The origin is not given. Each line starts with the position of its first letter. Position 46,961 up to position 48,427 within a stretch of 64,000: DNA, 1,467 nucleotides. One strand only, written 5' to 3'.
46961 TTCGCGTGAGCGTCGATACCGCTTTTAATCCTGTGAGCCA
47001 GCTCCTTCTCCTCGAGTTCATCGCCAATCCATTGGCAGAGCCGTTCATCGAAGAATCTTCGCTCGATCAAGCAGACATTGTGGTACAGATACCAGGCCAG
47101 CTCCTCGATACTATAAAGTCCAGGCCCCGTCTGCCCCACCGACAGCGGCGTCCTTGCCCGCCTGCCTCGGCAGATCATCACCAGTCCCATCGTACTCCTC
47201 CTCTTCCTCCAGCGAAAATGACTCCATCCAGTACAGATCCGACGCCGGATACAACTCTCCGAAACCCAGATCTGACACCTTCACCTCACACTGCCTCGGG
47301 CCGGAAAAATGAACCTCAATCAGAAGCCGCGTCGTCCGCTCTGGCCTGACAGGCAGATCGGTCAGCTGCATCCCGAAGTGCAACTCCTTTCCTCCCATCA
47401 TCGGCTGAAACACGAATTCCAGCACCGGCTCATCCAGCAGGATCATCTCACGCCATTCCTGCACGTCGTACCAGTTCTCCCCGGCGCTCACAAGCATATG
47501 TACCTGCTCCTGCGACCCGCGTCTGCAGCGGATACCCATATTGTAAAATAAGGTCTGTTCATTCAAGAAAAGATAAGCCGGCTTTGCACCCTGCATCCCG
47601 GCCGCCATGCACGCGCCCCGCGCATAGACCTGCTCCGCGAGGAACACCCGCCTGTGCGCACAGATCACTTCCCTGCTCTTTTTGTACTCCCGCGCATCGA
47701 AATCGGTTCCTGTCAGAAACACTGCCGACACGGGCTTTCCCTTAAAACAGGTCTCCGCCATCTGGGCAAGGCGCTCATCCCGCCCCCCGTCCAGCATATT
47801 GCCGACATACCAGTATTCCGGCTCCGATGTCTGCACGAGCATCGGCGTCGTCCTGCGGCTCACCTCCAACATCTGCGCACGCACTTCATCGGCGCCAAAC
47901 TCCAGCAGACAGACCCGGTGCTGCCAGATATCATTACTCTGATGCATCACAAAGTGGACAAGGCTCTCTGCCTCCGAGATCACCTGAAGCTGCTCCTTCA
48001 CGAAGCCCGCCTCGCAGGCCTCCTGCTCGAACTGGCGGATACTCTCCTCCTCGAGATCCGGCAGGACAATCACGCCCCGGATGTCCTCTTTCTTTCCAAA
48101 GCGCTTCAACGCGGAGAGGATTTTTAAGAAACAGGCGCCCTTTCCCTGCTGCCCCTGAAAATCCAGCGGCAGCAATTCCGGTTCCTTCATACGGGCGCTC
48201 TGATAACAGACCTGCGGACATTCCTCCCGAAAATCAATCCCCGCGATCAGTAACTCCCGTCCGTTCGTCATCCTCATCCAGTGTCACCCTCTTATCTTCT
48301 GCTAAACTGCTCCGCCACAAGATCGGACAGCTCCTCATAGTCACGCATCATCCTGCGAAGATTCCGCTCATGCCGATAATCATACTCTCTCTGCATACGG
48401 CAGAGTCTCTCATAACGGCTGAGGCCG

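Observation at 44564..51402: A PspA/IM30 gene is embedded in a tight cluster with three proteins I cannot assign to any family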

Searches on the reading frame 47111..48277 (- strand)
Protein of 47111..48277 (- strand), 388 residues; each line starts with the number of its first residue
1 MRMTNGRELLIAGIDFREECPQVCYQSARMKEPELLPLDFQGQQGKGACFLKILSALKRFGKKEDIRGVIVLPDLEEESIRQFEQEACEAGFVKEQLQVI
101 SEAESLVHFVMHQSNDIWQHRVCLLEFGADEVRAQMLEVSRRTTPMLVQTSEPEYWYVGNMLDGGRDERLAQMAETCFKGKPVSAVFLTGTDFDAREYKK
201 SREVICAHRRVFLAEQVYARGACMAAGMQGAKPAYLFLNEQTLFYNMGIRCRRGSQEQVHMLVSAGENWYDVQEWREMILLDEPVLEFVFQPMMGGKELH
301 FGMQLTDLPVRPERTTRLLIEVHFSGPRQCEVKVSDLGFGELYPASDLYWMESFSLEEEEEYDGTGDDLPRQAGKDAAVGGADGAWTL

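Call 3: search_protein_families(library=pfam, proteins=[window:47111-48277:-], max_evalue=1)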
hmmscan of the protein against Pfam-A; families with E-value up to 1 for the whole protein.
window:47111-48277:- (388 aa): 1 family
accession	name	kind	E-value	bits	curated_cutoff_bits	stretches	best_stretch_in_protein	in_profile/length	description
PF18980.5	DUF5716_C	-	2.1e-82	276.8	34.7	1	69-356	3-296/296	Family of unknown function (DUF5716) C-terminal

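Call 4: search_protein_families(library=ncbifam, proteins=[window:47111-48277:-], max_evalue=1)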
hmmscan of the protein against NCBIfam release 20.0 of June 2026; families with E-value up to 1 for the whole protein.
window:47111-48277:- (388 aa): 1 family
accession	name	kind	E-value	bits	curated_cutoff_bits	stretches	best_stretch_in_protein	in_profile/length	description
NF007719.0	PRK10410.2-3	equivalog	0.045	13.9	211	1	108-144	63-100/103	nitrous oxide-stimulated promoter family protein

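Call 6: search_protein_families(library=padloc, proteins=[window:47111-48277:-], max_evalue=0.1)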
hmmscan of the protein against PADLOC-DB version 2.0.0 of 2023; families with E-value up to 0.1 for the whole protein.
window:47111-48277:- (388 aa): 0 families

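Call 10: find_homologous_proteins(query=window:47111-48277:-, max_evalue=0.001)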
Query window:47111-48277:- (388 aa): 312 proteins with E <= 0.001 among 3528 candidates; the best 120 are listed.
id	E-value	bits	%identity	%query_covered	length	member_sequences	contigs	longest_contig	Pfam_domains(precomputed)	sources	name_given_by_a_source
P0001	1.4e-262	888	100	100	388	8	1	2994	PF18980.6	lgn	-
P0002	3.8e-231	785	88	100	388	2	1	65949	PF18980.6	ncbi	-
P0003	9.8e-171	586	69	95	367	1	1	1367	PF18980.6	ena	-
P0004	7.1e-169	580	68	95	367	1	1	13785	PF18980.6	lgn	-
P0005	1.6e-167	575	68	95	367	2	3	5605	PF18980.6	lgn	-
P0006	5.9e-166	570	68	95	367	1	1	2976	PF18980.6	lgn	-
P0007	7.3e-165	567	67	95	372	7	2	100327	PF18980.6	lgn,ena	-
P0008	4.0e-164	564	66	95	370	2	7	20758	PF18980.6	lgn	-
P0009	2.2e-163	562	68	95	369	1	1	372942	PF18980.6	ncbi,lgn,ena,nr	ncbi:MAG: hypothetical protein KH452_03650 [Clostridiales bacterium]|nr:hypothetical protein [Clostr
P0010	6.9e-163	560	67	95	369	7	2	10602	PF18980.6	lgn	-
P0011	2.8e-162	558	68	94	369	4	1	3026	PF18980.6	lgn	-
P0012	2.9e-162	558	67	95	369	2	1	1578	PF18980.6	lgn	-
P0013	1.0e-161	556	68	93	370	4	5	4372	PF18980.6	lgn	-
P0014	1.3e-161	556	64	99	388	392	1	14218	PF18980.6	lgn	-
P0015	8.6e-161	553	68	93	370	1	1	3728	PF18980.6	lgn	-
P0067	2.0e-122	427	54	95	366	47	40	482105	PF18980.6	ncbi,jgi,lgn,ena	jgi:hypothetical protein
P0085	2.7e-42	163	31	78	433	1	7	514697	PF18980.6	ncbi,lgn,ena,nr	ncbi:MAG: hypothetical protein K6D90_04860 [Lachnospiraceae bacterium]|nr:hypothetical protein [Lach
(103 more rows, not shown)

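Call 11: find_encoding_contigs(protein=P0067, flank=10000, max_places=3)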
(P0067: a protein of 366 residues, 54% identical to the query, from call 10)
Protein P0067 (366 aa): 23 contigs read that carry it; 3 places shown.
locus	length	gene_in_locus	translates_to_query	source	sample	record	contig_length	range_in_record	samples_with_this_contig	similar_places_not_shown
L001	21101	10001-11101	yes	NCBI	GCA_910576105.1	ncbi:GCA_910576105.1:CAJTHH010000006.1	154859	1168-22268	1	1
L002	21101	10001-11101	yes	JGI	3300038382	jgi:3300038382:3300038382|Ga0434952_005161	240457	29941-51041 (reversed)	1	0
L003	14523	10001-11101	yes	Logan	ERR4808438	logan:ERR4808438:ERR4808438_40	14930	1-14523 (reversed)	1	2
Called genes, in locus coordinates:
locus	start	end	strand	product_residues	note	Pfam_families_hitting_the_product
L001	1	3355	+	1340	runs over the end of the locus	PF18989:DUF5722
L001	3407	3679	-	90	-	-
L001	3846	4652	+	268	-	PF00702:Hydrolase, PF02358:Trehalose_PPase (faint), PF08282:Hydrolase_3, PF12710:HAD (faint), PF05116:S6PP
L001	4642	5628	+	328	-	PF13145:Rotamase_2 (weak), PF13616:Rotamase_3 (weak), PF00639:Rotamase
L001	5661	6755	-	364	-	PF00155:Aminotran_1_2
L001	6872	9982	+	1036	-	PF18984:DUF5717_N, PF18983:DUF5717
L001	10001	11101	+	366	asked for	PF18980:DUF5716_C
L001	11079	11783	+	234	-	-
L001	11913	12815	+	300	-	PF00497:SBP_bac_3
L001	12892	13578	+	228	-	PF00528:BPD_transp_1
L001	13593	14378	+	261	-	PF02463:SMC_N (weak), PF00005:ABC_tran, PF13175:AAA_15 (faint), PF13304:AAA_21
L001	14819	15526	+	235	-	PF01259:SAICAR_synt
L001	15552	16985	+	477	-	PF00206:Lyase_1, PF10397:ADSL_C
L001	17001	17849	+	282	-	PF06541:ABC_trans_CmpB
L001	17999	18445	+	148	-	PF12802:MarR_2, PF01047:MarR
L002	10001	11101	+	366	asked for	PF18980:DUF5716_C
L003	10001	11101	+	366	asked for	PF18980:DUF5716_C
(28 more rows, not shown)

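Call 12: find_encoding_contigs(protein=P0085, flank=10000, max_places=2)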
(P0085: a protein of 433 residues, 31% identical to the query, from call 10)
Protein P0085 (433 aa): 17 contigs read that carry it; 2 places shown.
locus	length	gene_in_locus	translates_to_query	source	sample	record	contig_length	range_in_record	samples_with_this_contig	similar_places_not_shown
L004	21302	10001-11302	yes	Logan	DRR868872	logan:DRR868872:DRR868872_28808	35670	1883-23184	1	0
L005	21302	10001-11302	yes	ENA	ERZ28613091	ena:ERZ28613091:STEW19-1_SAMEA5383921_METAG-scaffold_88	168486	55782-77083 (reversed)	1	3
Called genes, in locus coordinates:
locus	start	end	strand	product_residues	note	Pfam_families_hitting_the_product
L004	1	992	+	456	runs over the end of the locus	PF02743:dCache_1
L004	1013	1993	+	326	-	-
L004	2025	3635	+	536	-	PF02743:dCache_1 (weak), PF22673:MCP-like_PDC_1, PF00672:HAMP, PF00990:GGDEF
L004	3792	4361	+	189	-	PF01558:POR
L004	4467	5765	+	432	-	PF00501:AMP-binding, PF04443:LuxE (weak), PF14535:AMP-binding_C_2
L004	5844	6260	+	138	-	PF01842:ACT (faint), PF19571:ACT_8, PF22629:ACT_AHAS_ss (faint)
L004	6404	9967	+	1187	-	PF18984:DUF5717_N, PF18983:DUF5717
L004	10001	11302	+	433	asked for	PF18980:DUF5716_C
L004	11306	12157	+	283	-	PF13424:TPR_12 (weak)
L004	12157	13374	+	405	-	-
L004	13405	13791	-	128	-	PF07238:PilZ (weak)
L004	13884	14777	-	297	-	PF00126:HTH_1, PF03466:LysR_substrate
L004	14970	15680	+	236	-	PF19567:CpsB_CapC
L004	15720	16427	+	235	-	PF02706:Wzz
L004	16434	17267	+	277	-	PF10609:ParA (weak), PF13614:AAA_31, PF01656:CbiA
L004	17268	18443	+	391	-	-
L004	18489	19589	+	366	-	PF03816:LytR_cpsA_psr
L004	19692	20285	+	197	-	-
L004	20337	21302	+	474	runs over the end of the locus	PF02397:Bac_transf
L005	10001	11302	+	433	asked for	PF18980:DUF5716_C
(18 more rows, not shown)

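Call 18: search_solved_structures(query=A1, max_evalue=10, show_alignments=2)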
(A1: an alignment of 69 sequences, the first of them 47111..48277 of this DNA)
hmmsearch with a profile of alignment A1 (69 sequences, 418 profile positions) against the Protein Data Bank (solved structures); distinct sequences matched with E-value up to 10: 8.
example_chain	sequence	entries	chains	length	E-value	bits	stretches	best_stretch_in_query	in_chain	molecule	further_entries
2v7y_A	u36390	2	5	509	4.7e-06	28.7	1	10-151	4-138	CHAPERONE PROTEIN DNAK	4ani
4rtf_D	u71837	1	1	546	0.00013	24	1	10-148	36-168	Chaperone protein DnaK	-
6w6e_I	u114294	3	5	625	0.0003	22.8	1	11-148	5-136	Chaperone protein DnaK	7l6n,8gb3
5obx_A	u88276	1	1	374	0.00074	21.5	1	6-154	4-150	Chaperone protein DnaK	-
5obw_A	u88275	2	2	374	0.00077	21.4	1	6-154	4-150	Chaperone protein DnaK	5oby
5obu_A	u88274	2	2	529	0.0015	20.5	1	6-154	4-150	Chaperone protein DnaK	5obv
7uek_A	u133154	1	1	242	0.4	12.5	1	76-190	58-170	OT3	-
6lnw_B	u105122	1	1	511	0.72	11.6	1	218-275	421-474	Accessory secretory protein Asp2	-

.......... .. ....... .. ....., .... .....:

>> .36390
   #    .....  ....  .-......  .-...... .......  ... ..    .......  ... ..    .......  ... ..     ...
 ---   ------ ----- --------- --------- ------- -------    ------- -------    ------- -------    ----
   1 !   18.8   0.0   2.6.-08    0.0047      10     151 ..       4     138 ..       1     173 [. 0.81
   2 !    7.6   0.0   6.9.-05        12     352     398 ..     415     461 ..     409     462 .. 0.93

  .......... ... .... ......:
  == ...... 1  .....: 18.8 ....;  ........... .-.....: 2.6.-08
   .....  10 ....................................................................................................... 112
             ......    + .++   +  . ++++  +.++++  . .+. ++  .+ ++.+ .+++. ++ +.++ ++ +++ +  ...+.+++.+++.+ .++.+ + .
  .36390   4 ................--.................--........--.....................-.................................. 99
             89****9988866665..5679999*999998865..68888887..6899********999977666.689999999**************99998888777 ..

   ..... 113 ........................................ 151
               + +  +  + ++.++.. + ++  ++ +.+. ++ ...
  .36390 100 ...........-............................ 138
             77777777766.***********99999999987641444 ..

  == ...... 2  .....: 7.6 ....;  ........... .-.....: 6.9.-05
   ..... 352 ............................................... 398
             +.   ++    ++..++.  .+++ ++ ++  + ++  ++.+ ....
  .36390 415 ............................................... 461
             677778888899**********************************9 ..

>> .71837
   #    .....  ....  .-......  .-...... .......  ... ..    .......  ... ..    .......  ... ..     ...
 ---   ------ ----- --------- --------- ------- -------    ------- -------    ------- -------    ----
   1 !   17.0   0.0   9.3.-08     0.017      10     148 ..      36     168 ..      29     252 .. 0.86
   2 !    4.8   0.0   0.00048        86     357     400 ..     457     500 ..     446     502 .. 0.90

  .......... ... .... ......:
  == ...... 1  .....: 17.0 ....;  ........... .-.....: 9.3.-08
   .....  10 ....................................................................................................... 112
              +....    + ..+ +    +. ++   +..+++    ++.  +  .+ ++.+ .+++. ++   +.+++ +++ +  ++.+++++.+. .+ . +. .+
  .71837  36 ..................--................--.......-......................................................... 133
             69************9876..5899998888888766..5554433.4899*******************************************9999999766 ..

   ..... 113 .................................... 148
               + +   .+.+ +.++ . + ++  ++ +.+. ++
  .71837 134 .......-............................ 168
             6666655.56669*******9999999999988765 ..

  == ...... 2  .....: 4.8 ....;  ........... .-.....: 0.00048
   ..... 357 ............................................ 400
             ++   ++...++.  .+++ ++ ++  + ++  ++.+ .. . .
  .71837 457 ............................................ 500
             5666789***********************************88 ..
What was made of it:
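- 47111..48277 (-): DUF5716 protein, 388 aa, an Hsp70-derived protein. It has a reduced nucleotide-binding core (about 1-227), a linker (about 230-240) and a β substrate-binding domain (about 241-356). There is no α lid. An acidic tail follows (357-388). The profile matches DnaK at phosphate loop 1 and at the end of the β substrate-binding domain (call 18).
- On Hsp70/DnaK: The profile hits both ends of DnaK (call 18).
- The profile matches DnaK at E 5e-6 in two segments, including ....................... against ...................KDLGTG (call 18).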

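Call 20: find_related_loci(query=A1, collection=genome_contigs, flank=10000)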
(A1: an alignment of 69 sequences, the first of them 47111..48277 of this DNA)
Query A1 (388 aa) in genome_contigs; peptide patterns used: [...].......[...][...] (x = any residue, [..] = any of these).
599 stretches matched a pattern (row limit reached: there are more); 536 encode a relative of the query (tblastn E <= 1e-3); the best 80 are kept; 80 distinct loci.
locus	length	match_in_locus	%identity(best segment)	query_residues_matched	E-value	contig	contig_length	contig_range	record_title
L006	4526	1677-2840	93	1-388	0e+0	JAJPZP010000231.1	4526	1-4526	MAG: Lachnospiraceae bacterium isolate BH.2_9 NODE_3419_length_4526_cov_4.473496, whole genome shotgun sequence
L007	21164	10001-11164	94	1-388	0e+0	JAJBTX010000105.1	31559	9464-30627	MAG: Lachnospiraceae bacterium isolate U_126908 U_126908=NODE_154_length_31559_cov_8.220480, whole genome shotgun sequen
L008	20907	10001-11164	94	1-388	0e+0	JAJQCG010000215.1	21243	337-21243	MAG: Lachnospiraceae bacterium isolate C.6_6 NODE_351_length_21243_cov_6.034878, whole genome shotgun sequence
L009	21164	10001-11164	88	1-388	0e+0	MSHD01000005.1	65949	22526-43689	MAG: Lachnospiraceae bacterium Zagget2 zag_T1_merged_singles_contig_110, whole genome shotgun sequence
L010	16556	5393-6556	88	1-388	0e+0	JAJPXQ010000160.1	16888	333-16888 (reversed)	MAG: Lachnospiraceae bacterium isolate AH.13_1 NODE_560_length_16888_cov_11.689123, whole genome shotgun sequence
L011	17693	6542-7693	65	1-384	4e-170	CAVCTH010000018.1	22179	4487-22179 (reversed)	Clostridiales bacterium isolate H07660-L1_cleanbin_000031 genome assembly, contig: Spades_H07660-L1_contig_761, whole ge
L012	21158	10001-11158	60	1-385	5e-155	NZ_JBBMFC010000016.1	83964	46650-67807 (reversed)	Hominiventricola aquisgranensis strain CLA-AA-H78B CLAAAH78B_contig_16_length_83964, whole genome shotgun sequence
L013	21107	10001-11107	63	1-369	1e-153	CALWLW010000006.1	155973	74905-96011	MAG: uncultured Lachnoclostridium sp. isolate BRZ_GB__bin22 genome assembly, contig: BRZ_GB__NODE_164_length_155973_cov_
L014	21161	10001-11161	59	1-388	4e-153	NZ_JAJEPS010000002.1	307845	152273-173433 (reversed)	Hominiventricola filiformis strain CLA-AA-H276 NODE_2_length_307845_cov_20.501400, whole genome shotgun sequence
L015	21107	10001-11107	63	1-369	3e-153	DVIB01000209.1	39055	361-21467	MAG TPA_asm: Candidatus Choladocola avistercoris isolate ChiBcec18-1958 ChiBcec18__C82942_L39055_SRR6323127, whole genom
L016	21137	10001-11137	59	10-388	2e-148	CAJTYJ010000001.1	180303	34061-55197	MAG TPA_asm: uncultured Lachnospiraceae bacterium isolate MGBC114924 genome assembly, contig: MGBC114924.1, whole genome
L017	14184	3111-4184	63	1-358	2e-145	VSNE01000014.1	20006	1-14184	MAG: Lachnospiraceae bacterium isolate S9761_S13_bin.16 S9761_S13_S9761_S13_bin.16_contig_14, whole genome shotgun seque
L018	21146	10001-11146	58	7-388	4e-144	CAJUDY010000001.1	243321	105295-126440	MAG TPA_asm: uncultured Lachnospiraceae bacterium isolate MGBC128103 genome assembly, contig: MGBC128103.1, whole genome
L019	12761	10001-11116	59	1-369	7e-140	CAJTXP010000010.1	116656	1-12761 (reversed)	MAG TPA_asm: uncultured Lachnospiraceae bacterium isolate MGBC119923 genome assembly, contig: MGBC119923.10, whole genom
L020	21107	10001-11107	58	1-366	1e-139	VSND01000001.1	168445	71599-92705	MAG: Lachnospiraceae bacterium isolate S9779_S26_bin.31 S9779_S26_S9779_S26_bin.31_contig_1, whole genome shotgun sequen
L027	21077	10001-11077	53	1-360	6e-125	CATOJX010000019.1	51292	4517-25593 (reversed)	MAG TPA_asm: uncultured Lachnospiraceae bacterium isolate MGG29070_1680015493 genome assembly, contig: SRR9205165_471, w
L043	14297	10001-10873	33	67-359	5e-46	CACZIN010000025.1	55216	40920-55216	MAG: uncultured Lachnospiraceae bacterium isolate RUG12649 genome assembly, contig: RUG12649_asm_25, whole genome shotgu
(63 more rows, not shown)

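Call 22: predict_structure(alignment_id=A1)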
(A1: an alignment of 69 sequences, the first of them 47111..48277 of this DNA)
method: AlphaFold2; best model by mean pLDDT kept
length: 388 residues; sequences in the alignment: 69
mean_pLDDT: 89.1   pTM: 0.82
mean pLDDT of the five models: 89.1, 89.1, 88.9, 88.8, 88.0
residues with pLDDT >= 90: 299; 70-90: 52; 50-70: 6; < 50: 31
segments of 3 or more residues with pLDDT < 50: 360-388
pLDDT, mean of each block of 10 residues (from residue 1): 68 96 95 96 93 97 95 90 96 95 96 95 97 97 91 96 93 96 97 95 97 97 89 86 93 90 91 93 94 91 96 95 93 97 96 81 42 34 35
secondary structure, 60 per line:
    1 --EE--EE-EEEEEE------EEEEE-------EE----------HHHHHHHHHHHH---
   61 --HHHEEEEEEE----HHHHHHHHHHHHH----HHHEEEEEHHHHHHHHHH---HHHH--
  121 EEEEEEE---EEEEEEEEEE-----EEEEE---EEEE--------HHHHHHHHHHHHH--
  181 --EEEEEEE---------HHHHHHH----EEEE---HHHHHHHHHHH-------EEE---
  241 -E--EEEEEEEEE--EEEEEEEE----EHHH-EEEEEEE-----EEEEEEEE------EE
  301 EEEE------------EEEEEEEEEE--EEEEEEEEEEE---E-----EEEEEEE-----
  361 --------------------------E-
elements in order: E10-15 E22-26 H46-57 E66-72 H77-89 E97-101 H102-111 H115-118 E121-127 E131-140 E146-150 E154-157 H166-178 E183-189 H199-205 E210-213 H217-227 E235-237 E245-253 E256-263 E273-279 E285-292 E299-304 E317-326 E329-339 E349-355
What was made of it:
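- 47111..48277 (-): AlphaFold2 model with pLDDT 89 and pTM 0.82 (call 22).
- On Hsp70/DnaK: The core is about 227 aa and the protein ends about 30 residues after the β domain (call 22).
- The model has pLDDT 89 (call 22).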
